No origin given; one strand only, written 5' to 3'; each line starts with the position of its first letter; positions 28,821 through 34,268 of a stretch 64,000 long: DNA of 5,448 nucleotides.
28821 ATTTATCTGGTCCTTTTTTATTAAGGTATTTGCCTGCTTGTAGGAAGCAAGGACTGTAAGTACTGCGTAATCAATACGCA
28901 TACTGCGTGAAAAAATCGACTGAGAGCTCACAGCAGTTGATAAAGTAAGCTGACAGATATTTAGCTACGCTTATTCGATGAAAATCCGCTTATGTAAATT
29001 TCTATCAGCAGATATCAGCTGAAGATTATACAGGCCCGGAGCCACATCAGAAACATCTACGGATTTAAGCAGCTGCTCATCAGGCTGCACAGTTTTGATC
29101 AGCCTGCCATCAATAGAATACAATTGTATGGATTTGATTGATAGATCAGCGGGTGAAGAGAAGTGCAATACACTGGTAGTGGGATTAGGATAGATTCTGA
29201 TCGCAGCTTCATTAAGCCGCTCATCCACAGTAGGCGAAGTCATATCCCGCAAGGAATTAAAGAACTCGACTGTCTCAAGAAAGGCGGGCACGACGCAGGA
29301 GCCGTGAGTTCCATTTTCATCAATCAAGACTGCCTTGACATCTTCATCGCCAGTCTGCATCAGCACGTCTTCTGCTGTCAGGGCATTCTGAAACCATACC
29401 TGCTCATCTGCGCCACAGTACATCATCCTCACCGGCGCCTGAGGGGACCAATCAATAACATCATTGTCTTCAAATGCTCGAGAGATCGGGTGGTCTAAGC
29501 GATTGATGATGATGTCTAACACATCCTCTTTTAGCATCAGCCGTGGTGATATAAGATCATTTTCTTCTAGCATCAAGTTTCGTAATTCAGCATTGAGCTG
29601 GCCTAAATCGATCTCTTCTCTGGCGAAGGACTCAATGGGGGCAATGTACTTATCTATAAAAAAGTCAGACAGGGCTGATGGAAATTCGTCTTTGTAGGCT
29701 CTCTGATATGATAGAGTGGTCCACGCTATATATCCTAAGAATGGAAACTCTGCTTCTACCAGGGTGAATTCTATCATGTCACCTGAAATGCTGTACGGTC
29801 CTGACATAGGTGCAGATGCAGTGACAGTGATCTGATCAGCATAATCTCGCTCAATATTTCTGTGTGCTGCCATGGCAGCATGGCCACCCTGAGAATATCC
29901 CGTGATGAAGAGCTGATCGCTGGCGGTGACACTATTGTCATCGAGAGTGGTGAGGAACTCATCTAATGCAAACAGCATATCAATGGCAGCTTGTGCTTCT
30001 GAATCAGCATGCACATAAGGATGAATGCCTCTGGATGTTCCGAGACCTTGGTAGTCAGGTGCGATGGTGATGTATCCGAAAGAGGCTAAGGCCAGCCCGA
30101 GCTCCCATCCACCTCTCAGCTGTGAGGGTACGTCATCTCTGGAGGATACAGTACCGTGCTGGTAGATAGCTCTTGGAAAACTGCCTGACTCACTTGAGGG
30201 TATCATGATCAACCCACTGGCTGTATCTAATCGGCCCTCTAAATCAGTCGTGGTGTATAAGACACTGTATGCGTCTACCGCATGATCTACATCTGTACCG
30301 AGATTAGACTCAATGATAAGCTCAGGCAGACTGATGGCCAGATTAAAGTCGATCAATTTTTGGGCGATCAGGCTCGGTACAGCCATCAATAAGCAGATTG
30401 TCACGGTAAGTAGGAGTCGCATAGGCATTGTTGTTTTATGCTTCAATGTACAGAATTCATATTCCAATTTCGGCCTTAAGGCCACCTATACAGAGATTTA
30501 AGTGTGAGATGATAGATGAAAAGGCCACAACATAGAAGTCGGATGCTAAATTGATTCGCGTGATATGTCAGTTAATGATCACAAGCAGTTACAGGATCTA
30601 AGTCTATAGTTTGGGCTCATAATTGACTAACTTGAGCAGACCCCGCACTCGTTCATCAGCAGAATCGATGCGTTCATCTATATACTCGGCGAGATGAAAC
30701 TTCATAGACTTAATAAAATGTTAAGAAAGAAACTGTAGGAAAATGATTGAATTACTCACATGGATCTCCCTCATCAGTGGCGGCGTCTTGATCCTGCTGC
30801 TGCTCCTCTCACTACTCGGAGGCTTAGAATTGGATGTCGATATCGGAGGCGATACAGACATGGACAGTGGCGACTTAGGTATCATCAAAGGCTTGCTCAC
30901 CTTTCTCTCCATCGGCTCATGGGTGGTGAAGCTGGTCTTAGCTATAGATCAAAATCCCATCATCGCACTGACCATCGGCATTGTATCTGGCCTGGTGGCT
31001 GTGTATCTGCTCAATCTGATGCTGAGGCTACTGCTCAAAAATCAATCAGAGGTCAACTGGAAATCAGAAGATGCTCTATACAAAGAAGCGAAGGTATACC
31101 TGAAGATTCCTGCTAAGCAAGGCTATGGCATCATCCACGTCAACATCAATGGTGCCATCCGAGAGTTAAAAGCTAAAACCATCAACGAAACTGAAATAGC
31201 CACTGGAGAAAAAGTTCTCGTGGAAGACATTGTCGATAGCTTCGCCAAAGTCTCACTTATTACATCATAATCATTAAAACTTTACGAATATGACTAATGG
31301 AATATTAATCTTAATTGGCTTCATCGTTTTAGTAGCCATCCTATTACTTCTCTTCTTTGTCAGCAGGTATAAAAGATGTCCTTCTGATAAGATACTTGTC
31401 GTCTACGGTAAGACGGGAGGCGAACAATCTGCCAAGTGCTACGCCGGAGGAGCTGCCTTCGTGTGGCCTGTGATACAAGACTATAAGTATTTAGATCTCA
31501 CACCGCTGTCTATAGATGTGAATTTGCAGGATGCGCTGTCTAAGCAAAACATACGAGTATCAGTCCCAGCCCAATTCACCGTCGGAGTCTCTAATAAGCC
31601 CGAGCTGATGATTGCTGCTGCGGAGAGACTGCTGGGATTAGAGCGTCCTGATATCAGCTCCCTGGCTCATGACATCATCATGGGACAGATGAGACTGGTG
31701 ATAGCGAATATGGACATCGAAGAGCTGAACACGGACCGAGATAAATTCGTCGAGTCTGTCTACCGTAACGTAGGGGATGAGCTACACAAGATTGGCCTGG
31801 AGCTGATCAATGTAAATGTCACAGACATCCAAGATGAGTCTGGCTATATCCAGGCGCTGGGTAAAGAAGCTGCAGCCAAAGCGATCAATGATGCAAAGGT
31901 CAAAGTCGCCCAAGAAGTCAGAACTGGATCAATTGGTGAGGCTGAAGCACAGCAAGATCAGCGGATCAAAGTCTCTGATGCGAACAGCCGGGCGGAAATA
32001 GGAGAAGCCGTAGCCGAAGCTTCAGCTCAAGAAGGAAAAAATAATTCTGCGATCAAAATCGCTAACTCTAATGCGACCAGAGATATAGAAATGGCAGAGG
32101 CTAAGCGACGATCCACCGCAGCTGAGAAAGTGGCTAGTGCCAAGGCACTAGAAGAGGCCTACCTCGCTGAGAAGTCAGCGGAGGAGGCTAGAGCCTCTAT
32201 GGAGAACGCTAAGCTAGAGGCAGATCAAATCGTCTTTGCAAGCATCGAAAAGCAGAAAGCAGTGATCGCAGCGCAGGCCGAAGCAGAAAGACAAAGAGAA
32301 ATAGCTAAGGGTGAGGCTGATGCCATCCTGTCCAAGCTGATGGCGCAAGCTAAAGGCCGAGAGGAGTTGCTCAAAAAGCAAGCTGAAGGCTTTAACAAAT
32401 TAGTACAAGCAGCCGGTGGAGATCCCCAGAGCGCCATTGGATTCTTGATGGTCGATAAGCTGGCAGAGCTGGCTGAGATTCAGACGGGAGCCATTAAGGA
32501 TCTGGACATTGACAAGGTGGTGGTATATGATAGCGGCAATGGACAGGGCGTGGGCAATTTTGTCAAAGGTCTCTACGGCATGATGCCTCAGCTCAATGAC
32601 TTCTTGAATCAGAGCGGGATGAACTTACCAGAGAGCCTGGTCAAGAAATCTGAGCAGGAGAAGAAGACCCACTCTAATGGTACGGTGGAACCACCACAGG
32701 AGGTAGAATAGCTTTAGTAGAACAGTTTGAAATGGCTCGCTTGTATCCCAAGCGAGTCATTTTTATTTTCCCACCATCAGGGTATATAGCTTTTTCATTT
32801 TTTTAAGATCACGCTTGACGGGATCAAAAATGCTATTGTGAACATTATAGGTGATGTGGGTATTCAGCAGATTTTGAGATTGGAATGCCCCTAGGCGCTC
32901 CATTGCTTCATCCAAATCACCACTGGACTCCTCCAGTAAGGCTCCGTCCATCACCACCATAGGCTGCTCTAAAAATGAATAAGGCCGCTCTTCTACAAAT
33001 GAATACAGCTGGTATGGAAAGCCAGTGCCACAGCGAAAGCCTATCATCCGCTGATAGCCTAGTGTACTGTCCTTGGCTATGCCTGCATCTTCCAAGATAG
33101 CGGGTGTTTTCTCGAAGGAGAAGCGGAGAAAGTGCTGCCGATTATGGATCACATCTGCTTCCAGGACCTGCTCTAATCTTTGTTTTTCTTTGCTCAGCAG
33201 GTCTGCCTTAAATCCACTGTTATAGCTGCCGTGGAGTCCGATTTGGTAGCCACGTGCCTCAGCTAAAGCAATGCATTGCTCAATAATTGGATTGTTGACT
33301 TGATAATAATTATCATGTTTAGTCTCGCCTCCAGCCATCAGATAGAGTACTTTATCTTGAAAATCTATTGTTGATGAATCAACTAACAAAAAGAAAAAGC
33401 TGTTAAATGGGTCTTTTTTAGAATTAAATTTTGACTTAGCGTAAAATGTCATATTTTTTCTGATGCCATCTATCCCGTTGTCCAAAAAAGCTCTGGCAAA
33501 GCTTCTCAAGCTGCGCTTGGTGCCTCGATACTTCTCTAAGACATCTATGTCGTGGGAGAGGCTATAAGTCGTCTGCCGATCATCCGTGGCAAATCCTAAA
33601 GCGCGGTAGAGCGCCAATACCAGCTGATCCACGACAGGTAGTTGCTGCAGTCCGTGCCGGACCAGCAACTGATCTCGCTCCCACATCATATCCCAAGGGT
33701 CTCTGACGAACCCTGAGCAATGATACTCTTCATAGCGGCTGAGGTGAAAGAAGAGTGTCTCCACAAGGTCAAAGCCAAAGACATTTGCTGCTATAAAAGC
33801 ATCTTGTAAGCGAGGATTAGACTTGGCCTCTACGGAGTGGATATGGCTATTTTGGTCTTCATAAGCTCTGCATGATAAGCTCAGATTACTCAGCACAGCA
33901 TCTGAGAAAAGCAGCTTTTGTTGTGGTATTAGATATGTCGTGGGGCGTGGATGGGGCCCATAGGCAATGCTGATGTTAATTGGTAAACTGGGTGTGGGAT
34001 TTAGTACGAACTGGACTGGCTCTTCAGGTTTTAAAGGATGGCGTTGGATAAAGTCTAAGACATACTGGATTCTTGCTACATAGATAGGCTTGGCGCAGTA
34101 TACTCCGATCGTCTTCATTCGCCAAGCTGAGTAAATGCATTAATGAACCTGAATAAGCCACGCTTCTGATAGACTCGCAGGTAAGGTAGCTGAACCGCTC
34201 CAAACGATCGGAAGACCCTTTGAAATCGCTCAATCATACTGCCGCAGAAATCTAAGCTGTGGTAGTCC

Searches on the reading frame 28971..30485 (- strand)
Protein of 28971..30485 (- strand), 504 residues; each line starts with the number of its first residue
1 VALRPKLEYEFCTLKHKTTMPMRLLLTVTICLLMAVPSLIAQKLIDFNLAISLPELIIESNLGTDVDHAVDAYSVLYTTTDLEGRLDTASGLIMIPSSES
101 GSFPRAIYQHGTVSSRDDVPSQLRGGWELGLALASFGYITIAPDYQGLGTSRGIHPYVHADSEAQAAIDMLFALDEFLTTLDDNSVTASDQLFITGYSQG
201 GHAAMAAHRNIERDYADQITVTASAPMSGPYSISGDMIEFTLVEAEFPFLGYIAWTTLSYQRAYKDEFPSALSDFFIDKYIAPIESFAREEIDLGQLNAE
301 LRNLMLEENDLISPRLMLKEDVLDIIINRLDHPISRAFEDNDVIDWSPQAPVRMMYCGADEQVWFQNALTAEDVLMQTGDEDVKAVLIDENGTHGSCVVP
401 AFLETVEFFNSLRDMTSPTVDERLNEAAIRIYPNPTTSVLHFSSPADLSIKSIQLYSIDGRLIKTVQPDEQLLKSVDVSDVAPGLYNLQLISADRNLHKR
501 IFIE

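Call 60: search_protein_families(library=pfam, proteins=[window:28971-30485:-], max_evalue=0.00001)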
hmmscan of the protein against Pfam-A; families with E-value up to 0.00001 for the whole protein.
window:28971-30485:- (504 aa): 2 families
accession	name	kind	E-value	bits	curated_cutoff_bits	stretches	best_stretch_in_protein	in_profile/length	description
PF18962.6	Por_Secre_tail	-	3.6e-10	40.4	27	1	431-503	1-75/75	Secretion system C-terminal sorting domain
PF03583.20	LIP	-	3.8e-06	26.9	23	1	135-383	24-249/286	Secretory lipase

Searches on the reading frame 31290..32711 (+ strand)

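Call 60: search_protein_families(library=pfam, proteins=[window:31290-32711:+], max_evalue=0.00001)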
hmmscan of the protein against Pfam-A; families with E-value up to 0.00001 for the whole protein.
window:31290-32711:+ (473 aa): 1 family
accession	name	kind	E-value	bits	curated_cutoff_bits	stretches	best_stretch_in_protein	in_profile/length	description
PF01145.31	Band_7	-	2.7e-26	93.1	23.6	1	31-209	4-174/176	SPFH domain / Band 7 family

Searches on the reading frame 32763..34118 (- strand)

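Call 60: search_protein_families(library=pfam, proteins=[window:32763-34118:-], max_evalue=0.00001)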
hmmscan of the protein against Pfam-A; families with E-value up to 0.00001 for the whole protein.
window:32763-34118:- (451 aa): 1 family
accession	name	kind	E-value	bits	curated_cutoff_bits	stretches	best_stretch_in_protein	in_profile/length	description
PF23019.1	DUF7033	-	4e-10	40.4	27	1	115-198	2-88/90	Family of unknown function (DUF7033)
